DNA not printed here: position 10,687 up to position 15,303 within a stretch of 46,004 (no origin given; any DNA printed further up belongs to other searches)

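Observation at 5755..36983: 31-kb, 13-gene single-strand operon fusing an Opp-type peptide importer to a giant S8 protease and six orphan lipoproteins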

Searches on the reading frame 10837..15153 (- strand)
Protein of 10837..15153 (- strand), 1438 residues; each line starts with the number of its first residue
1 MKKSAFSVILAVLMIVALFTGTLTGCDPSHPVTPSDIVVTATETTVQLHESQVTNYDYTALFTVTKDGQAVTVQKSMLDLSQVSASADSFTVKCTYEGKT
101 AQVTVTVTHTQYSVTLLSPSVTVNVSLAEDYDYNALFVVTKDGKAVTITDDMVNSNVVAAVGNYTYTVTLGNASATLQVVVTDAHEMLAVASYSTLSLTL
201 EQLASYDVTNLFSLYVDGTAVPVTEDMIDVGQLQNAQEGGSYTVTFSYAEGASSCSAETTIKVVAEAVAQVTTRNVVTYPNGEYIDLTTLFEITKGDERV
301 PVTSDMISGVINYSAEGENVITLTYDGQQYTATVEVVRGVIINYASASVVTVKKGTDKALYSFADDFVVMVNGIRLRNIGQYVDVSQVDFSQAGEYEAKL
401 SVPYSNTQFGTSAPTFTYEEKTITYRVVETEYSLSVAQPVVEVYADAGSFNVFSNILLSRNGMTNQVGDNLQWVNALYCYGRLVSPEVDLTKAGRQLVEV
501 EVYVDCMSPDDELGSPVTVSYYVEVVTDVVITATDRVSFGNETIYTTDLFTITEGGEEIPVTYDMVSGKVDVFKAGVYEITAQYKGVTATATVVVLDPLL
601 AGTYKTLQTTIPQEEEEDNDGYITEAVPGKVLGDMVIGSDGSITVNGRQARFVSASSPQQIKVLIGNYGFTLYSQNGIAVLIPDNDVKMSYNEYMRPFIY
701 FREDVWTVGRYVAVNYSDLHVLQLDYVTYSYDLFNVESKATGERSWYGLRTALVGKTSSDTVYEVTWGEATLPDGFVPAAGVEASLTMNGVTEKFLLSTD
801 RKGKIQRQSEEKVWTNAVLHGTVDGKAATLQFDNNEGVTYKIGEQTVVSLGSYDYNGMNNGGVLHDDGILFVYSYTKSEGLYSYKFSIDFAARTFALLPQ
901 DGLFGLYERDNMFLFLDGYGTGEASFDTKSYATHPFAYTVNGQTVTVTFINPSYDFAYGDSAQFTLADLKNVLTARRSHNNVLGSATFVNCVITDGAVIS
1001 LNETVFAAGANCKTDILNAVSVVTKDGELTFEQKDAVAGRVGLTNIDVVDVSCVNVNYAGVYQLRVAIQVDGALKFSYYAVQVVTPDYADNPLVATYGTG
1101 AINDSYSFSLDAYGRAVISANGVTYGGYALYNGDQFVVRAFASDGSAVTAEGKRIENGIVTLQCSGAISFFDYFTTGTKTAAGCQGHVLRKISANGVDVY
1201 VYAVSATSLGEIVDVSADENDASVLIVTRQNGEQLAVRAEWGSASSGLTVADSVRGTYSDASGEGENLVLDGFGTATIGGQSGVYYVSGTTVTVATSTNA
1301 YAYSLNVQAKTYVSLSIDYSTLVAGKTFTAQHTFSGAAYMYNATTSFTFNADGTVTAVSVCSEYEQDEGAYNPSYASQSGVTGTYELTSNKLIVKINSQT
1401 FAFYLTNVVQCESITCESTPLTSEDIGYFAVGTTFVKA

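Call 5: search_protein_families(library=pfam, proteins=[window:10837-15153:-], max_evalue=0.01)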
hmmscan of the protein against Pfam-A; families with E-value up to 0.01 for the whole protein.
window:10837-15153:- (1438 aa): 1 family
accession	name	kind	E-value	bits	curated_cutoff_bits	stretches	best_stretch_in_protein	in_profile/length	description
PF07523.18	Big_3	-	7.2e-07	29.8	21.2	1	555-595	27-68/68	Bacterial Ig-like domain (group 3)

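Call 49: search_solved_structures(query=A4, max_evalue=0.01)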
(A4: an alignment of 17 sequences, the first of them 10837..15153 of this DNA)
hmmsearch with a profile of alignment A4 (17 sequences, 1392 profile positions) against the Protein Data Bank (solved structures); distinct sequences matched with E-value up to 0.01: 0.
